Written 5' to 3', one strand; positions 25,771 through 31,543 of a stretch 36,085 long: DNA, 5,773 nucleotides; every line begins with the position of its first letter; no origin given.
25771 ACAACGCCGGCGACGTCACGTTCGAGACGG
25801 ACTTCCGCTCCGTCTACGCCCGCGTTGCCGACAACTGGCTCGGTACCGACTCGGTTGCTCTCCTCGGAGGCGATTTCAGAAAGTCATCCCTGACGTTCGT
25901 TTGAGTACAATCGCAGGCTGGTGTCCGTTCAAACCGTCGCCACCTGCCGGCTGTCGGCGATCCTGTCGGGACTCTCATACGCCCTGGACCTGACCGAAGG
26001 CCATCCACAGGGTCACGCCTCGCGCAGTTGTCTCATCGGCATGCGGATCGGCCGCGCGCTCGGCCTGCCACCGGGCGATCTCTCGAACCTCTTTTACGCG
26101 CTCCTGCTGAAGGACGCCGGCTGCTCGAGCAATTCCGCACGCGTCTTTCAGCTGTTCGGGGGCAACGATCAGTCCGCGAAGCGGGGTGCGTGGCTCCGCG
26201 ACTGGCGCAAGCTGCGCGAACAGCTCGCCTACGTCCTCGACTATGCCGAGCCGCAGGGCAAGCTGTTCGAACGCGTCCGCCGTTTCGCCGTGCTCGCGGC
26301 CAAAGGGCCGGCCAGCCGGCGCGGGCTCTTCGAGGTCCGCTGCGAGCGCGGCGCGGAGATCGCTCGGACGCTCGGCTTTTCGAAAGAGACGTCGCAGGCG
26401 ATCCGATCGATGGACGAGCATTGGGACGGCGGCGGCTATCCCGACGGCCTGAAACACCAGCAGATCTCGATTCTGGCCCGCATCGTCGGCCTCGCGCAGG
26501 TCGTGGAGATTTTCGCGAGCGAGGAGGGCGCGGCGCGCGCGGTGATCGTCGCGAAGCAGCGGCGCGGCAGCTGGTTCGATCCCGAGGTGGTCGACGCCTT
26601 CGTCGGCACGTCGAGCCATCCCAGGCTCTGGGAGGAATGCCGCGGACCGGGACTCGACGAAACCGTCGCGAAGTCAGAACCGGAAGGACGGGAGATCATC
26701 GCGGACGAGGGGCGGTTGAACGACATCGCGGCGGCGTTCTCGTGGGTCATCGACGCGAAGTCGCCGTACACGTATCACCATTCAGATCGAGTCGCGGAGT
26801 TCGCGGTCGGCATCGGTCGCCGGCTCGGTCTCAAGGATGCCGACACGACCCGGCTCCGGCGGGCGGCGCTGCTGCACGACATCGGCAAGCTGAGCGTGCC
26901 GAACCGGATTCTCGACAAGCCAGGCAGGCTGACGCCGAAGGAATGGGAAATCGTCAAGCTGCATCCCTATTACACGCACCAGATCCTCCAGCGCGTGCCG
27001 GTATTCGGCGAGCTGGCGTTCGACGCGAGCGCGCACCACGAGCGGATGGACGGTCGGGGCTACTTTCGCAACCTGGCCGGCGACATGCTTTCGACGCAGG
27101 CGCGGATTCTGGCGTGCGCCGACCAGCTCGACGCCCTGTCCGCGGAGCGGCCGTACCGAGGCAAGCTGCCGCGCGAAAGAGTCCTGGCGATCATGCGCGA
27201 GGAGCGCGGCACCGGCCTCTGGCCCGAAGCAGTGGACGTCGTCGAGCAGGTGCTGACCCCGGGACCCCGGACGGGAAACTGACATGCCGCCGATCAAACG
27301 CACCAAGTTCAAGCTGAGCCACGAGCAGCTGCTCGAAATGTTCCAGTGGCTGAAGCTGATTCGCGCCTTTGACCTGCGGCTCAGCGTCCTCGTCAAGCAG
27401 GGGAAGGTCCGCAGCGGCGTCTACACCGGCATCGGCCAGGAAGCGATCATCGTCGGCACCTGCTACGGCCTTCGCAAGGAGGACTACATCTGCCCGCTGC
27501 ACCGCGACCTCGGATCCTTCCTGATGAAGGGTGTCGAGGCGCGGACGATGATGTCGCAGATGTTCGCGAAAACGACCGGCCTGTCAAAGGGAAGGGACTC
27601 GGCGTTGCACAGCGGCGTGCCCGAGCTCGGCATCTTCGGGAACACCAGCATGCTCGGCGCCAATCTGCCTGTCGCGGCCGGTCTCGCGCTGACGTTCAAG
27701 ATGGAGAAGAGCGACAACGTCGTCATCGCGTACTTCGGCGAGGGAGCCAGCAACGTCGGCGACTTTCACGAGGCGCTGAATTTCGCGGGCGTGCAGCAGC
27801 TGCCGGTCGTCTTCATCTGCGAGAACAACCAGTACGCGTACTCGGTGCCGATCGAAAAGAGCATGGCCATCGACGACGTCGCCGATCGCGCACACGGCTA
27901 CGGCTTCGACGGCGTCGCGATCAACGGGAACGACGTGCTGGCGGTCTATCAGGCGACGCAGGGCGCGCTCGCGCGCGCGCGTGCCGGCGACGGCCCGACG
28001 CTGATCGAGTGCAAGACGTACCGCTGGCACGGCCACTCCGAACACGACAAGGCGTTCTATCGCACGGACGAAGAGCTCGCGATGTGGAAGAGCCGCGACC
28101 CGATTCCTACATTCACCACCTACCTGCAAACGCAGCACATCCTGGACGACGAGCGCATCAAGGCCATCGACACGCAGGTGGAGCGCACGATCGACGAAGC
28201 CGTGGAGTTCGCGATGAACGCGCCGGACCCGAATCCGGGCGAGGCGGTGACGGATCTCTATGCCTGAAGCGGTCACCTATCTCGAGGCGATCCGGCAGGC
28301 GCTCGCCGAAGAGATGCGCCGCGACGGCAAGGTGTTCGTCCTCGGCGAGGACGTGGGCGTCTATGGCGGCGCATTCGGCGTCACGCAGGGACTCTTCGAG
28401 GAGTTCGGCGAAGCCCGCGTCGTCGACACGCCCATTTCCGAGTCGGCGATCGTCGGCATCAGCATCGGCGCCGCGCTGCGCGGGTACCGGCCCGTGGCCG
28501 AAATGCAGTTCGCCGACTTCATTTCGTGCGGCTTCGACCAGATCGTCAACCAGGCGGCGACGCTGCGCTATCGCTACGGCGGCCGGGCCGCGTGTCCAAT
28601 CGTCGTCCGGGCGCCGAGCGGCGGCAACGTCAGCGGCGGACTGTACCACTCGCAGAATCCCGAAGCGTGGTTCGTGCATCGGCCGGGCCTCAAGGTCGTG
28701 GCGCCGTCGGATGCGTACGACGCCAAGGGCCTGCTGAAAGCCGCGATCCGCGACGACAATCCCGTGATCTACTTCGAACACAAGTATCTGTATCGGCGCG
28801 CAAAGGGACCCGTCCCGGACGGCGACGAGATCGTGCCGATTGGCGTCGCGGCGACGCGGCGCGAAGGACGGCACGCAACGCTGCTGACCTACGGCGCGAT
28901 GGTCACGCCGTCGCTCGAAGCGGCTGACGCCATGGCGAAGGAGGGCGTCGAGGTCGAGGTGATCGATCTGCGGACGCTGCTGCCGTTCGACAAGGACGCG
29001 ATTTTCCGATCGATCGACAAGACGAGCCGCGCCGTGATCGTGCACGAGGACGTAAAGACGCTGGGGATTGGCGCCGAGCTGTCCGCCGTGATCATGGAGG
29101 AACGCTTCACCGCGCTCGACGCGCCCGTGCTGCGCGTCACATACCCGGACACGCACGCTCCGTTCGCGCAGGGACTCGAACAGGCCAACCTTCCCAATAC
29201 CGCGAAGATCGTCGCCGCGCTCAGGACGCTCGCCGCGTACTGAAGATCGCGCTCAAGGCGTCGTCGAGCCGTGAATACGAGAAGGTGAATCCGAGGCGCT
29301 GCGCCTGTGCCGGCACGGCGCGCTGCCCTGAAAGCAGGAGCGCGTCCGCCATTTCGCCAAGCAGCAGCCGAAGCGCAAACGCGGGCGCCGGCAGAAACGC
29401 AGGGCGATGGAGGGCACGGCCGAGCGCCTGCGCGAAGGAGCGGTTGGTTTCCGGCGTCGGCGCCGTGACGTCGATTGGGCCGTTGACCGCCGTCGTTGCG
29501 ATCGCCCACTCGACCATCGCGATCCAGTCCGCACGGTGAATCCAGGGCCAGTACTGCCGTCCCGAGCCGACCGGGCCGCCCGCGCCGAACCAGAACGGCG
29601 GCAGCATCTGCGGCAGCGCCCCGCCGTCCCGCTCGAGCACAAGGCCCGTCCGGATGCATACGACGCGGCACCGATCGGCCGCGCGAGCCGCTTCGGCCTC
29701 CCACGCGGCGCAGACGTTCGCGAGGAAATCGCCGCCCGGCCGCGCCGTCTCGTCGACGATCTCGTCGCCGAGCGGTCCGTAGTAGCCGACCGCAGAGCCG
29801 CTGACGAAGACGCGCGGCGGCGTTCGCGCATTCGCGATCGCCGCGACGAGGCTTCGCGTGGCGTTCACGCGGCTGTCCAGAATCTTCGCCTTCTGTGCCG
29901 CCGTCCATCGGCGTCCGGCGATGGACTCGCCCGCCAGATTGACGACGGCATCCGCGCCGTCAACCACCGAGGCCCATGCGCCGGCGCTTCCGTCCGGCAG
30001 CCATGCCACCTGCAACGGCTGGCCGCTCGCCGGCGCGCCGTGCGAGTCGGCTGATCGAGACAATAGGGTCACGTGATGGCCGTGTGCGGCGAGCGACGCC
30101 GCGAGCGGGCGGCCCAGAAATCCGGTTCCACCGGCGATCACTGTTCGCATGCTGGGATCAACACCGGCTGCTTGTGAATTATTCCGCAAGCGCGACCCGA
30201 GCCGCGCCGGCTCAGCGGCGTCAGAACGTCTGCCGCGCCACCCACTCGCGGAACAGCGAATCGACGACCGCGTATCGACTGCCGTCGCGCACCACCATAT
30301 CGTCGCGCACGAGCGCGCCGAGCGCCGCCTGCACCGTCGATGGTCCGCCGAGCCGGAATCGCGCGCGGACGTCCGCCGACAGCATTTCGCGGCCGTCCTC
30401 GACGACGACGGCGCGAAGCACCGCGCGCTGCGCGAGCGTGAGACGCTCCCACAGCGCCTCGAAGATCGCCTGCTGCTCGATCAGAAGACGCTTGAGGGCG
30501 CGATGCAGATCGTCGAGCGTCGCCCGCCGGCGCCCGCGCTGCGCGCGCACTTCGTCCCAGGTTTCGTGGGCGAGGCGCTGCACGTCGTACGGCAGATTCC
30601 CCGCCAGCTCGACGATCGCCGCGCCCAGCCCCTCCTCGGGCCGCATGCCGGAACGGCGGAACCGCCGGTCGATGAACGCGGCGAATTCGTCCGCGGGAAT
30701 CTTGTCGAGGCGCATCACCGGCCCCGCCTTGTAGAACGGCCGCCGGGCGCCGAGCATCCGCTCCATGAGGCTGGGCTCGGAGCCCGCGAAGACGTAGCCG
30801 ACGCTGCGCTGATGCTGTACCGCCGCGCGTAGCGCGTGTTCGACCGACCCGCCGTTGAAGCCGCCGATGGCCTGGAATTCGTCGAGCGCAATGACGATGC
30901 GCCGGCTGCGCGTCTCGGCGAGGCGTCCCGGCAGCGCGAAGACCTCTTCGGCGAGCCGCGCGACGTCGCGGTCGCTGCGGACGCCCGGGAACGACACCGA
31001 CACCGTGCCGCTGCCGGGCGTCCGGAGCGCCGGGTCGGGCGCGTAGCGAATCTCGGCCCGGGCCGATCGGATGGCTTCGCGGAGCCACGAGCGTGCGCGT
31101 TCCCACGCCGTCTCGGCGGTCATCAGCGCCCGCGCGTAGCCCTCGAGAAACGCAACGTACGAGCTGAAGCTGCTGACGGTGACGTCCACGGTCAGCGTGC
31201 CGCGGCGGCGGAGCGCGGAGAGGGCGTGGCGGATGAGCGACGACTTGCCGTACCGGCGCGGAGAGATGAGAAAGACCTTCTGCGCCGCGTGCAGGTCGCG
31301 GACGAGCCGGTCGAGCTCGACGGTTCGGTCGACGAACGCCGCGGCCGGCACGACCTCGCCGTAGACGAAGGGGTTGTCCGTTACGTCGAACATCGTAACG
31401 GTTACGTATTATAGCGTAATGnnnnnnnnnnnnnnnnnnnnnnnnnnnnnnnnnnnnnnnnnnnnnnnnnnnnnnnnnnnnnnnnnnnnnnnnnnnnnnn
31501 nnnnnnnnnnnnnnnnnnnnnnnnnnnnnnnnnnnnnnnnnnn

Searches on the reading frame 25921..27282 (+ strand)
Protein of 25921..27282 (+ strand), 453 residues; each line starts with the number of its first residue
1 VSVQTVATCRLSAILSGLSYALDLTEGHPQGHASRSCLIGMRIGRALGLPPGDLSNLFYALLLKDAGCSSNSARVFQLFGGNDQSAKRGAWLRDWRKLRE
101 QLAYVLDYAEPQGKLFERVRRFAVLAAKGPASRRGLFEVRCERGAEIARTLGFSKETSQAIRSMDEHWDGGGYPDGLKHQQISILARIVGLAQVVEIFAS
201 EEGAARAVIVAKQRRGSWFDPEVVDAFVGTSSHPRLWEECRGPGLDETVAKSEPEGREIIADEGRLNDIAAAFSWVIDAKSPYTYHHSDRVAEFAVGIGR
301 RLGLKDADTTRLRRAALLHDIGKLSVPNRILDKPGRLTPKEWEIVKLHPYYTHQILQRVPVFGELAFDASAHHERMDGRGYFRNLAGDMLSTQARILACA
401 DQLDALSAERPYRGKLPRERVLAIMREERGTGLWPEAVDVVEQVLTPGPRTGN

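Call 80: search_protein_families(library=pfam, proteins=[window:25921-27282:+], max_evalue=0.00001)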
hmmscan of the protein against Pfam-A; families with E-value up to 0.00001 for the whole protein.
window:25921-27282:+ (453 aa): 2 families
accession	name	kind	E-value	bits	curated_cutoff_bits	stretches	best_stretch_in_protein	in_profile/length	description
PF13487.12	HD_5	-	3e-51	174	27.2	2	274-431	4-164/170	HD domain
PF01966.28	HD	-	1.1e-21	77.7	22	1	284-405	1-115/116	HD domain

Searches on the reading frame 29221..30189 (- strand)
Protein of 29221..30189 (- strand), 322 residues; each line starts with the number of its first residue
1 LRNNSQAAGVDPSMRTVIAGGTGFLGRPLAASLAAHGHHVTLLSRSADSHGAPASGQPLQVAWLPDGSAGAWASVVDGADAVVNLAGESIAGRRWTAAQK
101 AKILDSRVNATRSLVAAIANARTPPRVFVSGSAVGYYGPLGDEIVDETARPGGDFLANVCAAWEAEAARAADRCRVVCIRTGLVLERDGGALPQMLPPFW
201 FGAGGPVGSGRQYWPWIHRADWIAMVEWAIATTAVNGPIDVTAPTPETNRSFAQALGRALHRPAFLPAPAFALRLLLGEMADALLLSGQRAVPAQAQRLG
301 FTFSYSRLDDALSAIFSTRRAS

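Call 14: search_protein_families(library=pfam, proteins=[window:29221-30189:-], max_evalue=0.01)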
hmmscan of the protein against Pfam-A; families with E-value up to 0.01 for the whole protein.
window:29221-30189:- (322 aa): 8 families
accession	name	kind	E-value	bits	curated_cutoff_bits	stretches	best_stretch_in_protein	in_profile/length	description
PF08338.16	DUF1731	-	9.9e-20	70.5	27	1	268-315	1-47/47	Domain of unknown function (DUF1731)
PF01370.27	Epimerase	-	2.7e-18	66.7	20.9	1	17-232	2-227/240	NAD dependent epimerase/dehydratase family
PF13460.12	NAD_binding_10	-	1.3e-07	32.2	27.2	1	20-136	1-103/184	NAD(P)H-binding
PF13579.12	Glyco_trans_4_4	-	0.0001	23.1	29.7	1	27-178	8-135/158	Glycosyl transferase 4-like domain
PF16363.11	GDP_Man_Dehyd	-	0.00017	21.6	27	0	80-149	77-145/332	GDP-mannose 4,6 dehydratase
PF08659.16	KR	-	0.00059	20.2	22.6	1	17-49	4-37/180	KR domain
PF03435.24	Sacchrp_dh_NADP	-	0.00085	20.1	25.1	1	19-103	4-93/129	Saccharopine dehydrogenase NADP binding domain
PF04321.23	RmlD_sub_bind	-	0.009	15.6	27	0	14-189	1-156/287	RmlD substrate binding domain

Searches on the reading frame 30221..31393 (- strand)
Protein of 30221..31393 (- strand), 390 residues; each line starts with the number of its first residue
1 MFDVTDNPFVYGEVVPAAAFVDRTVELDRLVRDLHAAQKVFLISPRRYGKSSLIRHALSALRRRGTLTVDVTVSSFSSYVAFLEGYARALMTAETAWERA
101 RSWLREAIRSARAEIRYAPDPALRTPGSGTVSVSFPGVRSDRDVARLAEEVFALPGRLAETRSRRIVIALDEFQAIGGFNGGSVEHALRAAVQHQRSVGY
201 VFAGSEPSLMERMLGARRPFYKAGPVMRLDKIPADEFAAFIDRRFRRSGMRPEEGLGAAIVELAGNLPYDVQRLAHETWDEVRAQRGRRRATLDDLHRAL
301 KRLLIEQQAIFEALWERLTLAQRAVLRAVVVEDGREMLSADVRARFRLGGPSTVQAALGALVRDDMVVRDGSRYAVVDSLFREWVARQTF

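Call 4: search_protein_families(library=pfam, proteins=[window:30221-31393:-], max_evalue=0.01)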
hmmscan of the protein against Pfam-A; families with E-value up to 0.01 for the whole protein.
window:30221-31393:- (390 aa): 6 families
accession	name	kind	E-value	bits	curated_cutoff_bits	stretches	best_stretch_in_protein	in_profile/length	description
PF01637.24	ATPase_2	-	3.9e-09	37.1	33.2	1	20-271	1-222/225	ATPase domain predominantly from Archaea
PF13401.12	AAA_22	-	9.4e-07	29.6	27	1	40-211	8-128/130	AAA domain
PF13191.12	AAA_16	-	1.5e-05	26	32.6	1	22-176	4-144/167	AAA ATPase domain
PF13173.12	AAA_14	-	0.00052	20.5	27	0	155-212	51-105/129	AAA domain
PF09820.16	AAA-ATPase_like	-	0.0014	18.9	26.1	1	19-172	16-148/201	Predicted AAA-ATPase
PF20703.3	nSTAND1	-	0.0039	17.3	27.1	0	17-384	13-344/379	Novel STAND NTPase 1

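Call 5: search_protein_families(library=ncbifam, proteins=[window:30221-31393:-], max_evalue=0.01)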
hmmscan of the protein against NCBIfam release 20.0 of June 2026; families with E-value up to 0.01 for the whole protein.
window:30221-31393:- (390 aa): 0 families
